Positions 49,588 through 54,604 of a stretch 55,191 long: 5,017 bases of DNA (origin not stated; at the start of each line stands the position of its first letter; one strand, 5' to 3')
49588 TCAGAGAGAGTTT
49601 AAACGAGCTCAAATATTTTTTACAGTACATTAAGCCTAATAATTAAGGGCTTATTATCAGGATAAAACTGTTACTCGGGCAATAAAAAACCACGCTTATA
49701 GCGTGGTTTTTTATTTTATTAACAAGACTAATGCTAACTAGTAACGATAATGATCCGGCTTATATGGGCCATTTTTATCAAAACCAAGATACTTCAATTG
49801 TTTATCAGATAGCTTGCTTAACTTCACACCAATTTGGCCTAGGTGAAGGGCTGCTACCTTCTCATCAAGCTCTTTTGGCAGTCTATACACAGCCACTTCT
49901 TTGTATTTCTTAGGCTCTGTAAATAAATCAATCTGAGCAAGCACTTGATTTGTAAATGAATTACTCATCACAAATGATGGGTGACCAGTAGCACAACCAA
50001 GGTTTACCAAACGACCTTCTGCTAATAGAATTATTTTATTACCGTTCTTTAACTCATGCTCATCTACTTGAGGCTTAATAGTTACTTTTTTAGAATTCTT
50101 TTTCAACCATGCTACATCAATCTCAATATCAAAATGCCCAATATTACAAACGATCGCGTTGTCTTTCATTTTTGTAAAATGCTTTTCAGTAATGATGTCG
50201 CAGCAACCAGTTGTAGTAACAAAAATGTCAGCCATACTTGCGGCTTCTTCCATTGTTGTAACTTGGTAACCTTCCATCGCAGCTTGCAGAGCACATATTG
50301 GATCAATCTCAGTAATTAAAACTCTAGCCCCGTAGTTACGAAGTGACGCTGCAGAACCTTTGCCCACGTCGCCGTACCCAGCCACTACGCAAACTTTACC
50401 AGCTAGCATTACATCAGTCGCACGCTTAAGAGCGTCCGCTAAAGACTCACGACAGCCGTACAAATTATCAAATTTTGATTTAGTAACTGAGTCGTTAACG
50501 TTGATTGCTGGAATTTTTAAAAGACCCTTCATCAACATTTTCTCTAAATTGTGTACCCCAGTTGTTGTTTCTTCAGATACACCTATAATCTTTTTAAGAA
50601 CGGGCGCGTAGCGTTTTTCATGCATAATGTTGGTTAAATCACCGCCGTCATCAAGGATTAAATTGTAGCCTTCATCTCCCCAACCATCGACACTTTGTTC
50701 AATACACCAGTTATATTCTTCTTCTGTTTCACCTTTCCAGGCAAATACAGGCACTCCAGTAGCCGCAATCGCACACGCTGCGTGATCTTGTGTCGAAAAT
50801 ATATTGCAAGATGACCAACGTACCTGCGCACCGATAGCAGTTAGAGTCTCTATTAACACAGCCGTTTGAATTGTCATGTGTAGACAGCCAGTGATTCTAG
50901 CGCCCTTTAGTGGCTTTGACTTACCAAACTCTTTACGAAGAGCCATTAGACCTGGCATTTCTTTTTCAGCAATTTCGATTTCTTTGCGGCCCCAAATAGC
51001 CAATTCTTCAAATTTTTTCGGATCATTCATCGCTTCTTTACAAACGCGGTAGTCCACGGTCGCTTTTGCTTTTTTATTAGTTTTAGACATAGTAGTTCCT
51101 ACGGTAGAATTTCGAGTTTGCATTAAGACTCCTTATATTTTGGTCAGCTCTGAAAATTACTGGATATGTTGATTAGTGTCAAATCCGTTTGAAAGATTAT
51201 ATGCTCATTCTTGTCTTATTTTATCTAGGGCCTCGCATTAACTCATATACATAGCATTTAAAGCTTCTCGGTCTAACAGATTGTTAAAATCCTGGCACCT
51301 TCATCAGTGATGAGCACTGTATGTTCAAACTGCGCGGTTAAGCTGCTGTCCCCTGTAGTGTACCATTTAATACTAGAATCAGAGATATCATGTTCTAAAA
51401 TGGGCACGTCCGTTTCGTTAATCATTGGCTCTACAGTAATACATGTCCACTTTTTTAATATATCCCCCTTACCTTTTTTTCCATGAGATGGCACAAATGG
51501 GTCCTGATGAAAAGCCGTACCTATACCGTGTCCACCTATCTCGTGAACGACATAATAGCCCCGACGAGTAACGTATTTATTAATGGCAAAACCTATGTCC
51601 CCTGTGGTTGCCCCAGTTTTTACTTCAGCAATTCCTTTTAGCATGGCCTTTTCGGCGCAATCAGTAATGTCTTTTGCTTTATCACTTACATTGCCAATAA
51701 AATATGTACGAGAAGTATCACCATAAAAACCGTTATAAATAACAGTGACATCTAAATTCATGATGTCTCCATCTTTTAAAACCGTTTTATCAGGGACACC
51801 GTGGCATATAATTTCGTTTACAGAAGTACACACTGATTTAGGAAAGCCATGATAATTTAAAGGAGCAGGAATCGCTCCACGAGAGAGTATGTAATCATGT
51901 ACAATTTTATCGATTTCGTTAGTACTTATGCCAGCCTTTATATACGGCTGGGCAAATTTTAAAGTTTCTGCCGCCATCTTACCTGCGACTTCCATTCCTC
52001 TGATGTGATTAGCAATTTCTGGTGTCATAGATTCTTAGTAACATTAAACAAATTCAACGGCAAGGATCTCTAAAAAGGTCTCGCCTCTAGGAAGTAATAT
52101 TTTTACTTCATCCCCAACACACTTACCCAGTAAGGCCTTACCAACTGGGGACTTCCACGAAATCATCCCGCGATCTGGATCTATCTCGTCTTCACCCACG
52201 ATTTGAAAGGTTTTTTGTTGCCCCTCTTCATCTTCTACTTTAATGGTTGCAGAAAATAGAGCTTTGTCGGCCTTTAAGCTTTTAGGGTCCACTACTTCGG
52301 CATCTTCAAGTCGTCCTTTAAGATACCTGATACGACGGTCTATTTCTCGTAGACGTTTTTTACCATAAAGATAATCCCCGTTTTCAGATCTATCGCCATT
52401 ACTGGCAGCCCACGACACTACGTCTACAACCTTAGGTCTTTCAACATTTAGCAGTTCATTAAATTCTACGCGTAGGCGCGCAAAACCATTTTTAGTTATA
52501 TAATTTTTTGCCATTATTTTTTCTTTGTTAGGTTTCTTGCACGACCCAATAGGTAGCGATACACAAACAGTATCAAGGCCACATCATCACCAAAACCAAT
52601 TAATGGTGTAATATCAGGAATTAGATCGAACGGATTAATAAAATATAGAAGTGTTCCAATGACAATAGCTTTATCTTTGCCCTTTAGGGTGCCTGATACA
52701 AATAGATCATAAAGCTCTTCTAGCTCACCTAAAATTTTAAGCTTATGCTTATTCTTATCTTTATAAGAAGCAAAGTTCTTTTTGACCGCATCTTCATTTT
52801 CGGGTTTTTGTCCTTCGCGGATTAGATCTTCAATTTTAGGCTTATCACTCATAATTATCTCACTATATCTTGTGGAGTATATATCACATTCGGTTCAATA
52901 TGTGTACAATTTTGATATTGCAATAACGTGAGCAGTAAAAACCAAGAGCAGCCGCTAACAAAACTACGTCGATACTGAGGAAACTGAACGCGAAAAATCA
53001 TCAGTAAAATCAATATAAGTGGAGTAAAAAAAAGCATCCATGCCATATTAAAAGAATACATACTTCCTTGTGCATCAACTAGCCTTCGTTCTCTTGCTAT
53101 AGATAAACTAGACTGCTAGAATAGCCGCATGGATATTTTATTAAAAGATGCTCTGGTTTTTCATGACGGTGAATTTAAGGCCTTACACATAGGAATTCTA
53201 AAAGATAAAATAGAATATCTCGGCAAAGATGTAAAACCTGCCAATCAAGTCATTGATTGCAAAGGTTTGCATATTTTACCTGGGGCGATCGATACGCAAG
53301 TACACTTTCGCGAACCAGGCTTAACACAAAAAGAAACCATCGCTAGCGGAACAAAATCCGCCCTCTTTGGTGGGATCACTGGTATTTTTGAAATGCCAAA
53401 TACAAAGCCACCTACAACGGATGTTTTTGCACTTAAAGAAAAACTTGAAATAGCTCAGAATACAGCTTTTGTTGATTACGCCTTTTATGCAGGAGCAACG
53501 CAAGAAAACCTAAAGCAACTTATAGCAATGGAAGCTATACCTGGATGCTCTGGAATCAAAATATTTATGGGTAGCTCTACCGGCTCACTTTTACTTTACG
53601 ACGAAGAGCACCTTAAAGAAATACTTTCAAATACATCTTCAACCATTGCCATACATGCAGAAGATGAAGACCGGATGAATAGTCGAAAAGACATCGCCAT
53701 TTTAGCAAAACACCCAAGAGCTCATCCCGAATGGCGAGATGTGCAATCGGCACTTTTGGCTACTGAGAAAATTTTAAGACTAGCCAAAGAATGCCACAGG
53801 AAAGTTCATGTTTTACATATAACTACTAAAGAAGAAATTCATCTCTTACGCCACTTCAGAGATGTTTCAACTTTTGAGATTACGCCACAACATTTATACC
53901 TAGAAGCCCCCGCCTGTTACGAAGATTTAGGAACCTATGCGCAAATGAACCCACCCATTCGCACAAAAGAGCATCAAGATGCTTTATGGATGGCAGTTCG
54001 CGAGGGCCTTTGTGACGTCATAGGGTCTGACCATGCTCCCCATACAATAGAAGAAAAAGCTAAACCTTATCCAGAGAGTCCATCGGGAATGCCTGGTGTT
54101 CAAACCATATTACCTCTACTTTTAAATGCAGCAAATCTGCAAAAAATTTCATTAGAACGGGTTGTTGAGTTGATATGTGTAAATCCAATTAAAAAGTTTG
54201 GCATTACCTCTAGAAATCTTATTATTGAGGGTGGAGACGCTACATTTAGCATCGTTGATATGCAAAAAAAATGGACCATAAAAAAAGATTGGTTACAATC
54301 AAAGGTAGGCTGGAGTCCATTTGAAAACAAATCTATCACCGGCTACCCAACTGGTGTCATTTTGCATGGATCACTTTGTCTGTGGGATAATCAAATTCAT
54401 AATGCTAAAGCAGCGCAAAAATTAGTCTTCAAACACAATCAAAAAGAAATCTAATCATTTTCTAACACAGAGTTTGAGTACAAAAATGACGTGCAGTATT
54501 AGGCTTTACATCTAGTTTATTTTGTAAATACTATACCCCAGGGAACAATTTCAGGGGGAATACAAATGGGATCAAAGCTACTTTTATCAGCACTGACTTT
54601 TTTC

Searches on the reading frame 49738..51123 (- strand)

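Call 73: search_protein_families(library=pfam, proteins=[window:49738-51123:-], max_evalue=0.00001)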
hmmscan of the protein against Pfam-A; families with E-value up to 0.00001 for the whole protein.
window:49738-51123:- (461 aa): 4 families
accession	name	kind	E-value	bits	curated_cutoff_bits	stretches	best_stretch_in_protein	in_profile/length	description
PF05221.23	AdoHcyase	-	4.3e-129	430.4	25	2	41-169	9-138/299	S-adenosyl-L-homocysteine hydrolase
PF00670.27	AdoHcyase_NAD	-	1.3e-83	279.4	27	1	220-380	1-162/162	S-adenosyl-L-homocysteine hydrolase, NAD binding domain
PF02826.25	2-Hacid_dh_C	-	2.7e-08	33.8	25.1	1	238-329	32-127/178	D-isomer specific 2-hydroxyacid dehydrogenase, NAD binding domain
PF07991.19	KARI_N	-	1.2e-06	28.6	20.6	1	240-352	2-118/165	Acetohydroxy acid isomeroreductase, NADPH-binding domain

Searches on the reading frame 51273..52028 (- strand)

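Call 73: search_protein_families(library=pfam, proteins=[window:51273-52028:-], max_evalue=0.00001)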
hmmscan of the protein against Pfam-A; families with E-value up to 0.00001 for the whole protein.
window:51273-52028:- (251 aa): 1 family
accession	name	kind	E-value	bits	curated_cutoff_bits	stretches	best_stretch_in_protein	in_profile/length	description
PF00557.29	Peptidase_M24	-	2.4e-49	168.4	23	1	11-242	2-208/208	Metallopeptidase family M24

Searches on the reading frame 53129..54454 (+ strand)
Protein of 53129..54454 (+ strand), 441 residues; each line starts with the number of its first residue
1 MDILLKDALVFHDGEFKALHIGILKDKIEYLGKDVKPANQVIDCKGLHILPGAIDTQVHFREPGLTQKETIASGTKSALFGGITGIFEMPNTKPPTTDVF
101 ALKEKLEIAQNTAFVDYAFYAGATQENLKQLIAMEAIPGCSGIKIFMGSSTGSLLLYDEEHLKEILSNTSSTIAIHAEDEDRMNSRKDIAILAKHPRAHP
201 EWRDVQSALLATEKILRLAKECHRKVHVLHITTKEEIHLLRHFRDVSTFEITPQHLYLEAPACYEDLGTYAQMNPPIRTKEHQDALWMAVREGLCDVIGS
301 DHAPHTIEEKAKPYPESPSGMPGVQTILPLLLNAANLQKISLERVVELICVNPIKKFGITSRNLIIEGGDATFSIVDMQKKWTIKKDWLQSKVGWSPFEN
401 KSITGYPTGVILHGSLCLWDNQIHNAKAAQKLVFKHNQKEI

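Call 73: search_protein_families(library=pfam, proteins=[window:53129-54454:+], max_evalue=0.00001)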
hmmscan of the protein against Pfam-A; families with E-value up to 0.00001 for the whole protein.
window:53129-54454:+ (441 aa): 1 family
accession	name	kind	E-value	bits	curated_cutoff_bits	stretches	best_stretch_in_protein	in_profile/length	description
PF01979.26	Amidohydro_1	-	3.6e-12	46.6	25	1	49-383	2-321/345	Amidohydrolase family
